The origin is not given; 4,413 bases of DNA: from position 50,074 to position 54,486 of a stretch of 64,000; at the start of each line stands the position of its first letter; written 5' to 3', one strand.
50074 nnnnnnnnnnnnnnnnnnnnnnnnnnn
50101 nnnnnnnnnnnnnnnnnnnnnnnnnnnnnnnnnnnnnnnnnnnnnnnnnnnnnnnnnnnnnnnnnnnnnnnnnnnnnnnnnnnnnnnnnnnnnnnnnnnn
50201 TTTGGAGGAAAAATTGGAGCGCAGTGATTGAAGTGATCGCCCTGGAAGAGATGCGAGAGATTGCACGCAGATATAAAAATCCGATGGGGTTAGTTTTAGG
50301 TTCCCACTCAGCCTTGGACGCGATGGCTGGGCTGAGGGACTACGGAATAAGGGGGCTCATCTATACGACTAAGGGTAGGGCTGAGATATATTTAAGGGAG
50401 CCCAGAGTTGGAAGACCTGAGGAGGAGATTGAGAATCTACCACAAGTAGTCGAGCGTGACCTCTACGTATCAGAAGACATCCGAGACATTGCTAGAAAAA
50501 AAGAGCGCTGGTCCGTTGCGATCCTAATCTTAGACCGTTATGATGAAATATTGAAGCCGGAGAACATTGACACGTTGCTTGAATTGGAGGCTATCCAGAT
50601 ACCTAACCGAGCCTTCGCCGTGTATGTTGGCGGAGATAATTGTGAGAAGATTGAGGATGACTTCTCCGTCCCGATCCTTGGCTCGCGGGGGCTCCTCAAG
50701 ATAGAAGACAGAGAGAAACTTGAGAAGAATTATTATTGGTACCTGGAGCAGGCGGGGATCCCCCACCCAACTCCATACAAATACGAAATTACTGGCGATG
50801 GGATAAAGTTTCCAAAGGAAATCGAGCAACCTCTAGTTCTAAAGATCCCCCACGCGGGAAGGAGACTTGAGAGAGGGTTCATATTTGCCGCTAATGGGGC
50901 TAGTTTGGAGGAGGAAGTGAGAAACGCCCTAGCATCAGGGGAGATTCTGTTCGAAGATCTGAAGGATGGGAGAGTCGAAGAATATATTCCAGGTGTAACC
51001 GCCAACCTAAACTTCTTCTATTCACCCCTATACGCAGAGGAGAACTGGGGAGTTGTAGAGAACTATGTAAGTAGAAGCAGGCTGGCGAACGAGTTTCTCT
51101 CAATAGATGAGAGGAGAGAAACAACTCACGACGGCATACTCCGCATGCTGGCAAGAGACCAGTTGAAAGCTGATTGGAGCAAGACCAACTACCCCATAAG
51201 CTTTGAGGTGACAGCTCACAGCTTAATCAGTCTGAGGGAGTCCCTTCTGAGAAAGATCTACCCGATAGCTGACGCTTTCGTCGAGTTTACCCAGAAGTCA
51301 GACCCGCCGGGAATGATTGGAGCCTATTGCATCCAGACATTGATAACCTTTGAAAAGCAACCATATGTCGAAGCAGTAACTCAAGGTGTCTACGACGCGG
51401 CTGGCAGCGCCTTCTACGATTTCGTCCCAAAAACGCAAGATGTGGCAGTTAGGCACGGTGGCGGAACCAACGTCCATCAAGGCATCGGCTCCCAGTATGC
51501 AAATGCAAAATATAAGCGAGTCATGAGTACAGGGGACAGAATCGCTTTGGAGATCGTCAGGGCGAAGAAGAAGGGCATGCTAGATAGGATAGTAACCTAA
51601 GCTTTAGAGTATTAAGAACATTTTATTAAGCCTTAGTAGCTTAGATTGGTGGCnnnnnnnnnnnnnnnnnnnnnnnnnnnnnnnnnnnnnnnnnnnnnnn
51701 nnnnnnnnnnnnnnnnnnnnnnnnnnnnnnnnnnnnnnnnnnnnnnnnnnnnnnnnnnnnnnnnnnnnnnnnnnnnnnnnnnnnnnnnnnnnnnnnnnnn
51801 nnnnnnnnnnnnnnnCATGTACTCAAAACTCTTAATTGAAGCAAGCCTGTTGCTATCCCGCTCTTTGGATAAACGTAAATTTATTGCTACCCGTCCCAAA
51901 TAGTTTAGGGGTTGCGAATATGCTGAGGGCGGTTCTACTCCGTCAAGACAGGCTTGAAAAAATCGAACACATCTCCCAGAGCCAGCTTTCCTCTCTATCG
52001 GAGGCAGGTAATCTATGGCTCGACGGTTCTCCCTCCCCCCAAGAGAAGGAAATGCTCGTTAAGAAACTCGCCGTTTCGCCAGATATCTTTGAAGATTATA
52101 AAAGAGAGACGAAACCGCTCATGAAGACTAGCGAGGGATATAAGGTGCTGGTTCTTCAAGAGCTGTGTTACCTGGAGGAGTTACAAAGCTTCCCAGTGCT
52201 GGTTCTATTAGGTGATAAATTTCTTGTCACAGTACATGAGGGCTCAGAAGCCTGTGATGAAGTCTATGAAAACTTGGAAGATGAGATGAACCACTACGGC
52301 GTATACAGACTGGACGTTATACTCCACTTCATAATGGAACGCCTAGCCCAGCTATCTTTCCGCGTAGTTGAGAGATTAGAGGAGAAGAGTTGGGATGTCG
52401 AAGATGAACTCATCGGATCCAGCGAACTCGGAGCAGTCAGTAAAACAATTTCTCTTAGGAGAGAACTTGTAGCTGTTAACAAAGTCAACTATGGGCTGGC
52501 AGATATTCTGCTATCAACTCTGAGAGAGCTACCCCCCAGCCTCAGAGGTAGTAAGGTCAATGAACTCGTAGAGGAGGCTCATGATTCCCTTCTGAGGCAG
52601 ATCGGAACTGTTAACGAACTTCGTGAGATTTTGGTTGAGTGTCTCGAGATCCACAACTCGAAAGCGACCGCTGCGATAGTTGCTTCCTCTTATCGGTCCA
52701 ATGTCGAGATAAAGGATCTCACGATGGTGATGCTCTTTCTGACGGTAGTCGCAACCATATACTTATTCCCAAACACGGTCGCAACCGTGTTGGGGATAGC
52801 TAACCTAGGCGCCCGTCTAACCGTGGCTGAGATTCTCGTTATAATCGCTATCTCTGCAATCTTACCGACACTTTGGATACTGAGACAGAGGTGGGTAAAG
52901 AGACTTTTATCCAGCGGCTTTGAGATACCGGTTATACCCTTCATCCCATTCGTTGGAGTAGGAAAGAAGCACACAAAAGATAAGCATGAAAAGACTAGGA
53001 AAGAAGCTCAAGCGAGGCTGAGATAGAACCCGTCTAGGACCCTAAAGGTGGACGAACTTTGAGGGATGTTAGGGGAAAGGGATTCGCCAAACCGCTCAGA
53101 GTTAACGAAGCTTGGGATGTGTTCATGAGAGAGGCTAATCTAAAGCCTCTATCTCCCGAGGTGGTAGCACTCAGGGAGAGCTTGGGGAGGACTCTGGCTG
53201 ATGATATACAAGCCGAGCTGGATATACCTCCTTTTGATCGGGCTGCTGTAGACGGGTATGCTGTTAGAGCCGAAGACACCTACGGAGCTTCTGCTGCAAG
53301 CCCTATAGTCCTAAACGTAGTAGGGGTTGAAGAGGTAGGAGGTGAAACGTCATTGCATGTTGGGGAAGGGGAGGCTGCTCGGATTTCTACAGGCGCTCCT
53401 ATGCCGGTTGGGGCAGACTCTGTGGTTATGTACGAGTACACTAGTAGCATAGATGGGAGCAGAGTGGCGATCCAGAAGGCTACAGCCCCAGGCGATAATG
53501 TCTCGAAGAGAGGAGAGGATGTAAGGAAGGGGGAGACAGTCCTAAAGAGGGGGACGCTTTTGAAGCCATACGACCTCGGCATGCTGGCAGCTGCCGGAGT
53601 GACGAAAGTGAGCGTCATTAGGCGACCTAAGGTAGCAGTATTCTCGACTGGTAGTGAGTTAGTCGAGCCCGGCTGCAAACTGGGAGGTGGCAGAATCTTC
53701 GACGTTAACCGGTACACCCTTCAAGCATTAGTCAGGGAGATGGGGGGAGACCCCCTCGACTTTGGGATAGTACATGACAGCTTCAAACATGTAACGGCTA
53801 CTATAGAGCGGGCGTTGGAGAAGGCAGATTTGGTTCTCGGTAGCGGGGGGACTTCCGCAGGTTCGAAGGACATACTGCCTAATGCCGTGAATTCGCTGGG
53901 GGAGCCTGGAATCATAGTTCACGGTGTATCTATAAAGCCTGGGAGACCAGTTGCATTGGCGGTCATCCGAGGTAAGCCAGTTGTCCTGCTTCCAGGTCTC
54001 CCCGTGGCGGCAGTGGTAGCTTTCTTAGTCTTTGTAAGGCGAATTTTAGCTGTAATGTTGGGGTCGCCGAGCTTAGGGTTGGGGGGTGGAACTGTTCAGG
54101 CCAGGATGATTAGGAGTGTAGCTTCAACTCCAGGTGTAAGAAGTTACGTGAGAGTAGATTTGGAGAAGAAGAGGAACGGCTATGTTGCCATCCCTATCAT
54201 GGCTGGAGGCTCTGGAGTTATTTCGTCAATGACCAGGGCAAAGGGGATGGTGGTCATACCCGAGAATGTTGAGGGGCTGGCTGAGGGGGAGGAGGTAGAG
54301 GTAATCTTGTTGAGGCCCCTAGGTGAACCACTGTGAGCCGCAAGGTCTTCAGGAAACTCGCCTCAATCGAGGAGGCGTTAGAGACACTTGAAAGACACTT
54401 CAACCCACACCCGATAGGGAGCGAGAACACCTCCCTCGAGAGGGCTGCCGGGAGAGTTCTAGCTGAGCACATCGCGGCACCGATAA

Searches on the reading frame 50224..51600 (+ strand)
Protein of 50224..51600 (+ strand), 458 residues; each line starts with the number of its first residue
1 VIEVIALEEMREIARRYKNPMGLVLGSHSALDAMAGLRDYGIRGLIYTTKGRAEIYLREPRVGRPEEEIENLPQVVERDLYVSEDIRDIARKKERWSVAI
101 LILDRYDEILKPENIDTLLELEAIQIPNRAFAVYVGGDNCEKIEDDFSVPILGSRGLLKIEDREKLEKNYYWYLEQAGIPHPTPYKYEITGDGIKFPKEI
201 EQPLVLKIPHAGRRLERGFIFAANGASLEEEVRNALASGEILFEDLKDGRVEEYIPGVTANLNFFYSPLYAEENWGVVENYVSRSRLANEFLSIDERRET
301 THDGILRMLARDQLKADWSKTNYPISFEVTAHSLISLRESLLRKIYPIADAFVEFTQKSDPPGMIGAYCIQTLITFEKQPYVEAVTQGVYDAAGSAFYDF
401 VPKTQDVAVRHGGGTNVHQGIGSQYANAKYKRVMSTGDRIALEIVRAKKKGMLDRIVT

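Call 24: search_protein_families(library=pfam, proteins=[window:50224-51600:+], max_evalue=0.001)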
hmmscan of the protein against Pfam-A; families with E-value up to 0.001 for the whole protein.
window:50224-51600:+ (458 aa): 2 families
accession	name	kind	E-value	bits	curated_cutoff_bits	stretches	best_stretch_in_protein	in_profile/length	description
PF06973.17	DUF1297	-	1.8e-43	148.7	23.8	1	229-458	3-188/188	Domain of unknown function (DUF1297)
PF06849.18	DUF1246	-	3.8e-23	82.2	25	1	24-184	3-121/122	Protein of unknown function (DUF1246)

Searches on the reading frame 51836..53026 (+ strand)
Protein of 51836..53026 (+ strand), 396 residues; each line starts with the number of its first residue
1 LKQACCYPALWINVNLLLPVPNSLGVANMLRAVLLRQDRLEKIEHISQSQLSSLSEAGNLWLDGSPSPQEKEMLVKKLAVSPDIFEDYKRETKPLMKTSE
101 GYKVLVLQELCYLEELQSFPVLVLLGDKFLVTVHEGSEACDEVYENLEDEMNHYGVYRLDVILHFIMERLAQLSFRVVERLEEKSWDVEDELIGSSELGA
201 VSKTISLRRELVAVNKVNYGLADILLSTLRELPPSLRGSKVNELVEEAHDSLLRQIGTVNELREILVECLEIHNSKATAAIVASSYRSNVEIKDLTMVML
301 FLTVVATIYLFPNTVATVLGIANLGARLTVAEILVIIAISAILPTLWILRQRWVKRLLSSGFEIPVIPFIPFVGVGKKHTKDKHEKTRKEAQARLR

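Call 24: search_protein_families(library=pfam, proteins=[window:51836-53026:+], max_evalue=0.001)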
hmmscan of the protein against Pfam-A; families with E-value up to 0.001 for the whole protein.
window:51836-53026:+ (396 aa): 1 family
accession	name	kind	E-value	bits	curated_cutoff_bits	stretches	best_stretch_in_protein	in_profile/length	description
PF01544.23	CorA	-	2.1e-20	73.7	27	1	58-350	3-292/292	CorA-like Mg2+ transporter protein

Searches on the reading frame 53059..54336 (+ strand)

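Call 24: search_protein_families(library=pfam, proteins=[window:53059-54336:+], max_evalue=0.001)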
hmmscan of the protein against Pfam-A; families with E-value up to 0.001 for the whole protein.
window:53059-54336:+ (425 aa): 3 families
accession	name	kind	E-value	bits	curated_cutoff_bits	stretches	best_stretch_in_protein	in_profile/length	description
PF03453.22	MoeA_N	-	2.8e-47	160.8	30.8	1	14-180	2-160/160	MoeA N-terminal region (domain I and II)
PF00994.29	MoCF_biosynth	-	2e-27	96.1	26.6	1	193-330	1-142/144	Probable molybdopterin binding domain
PF03454.20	MoeA_C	-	2.9e-18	66.3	22.1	1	348-418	2-72/72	MoeA C-terminal region (domain IV)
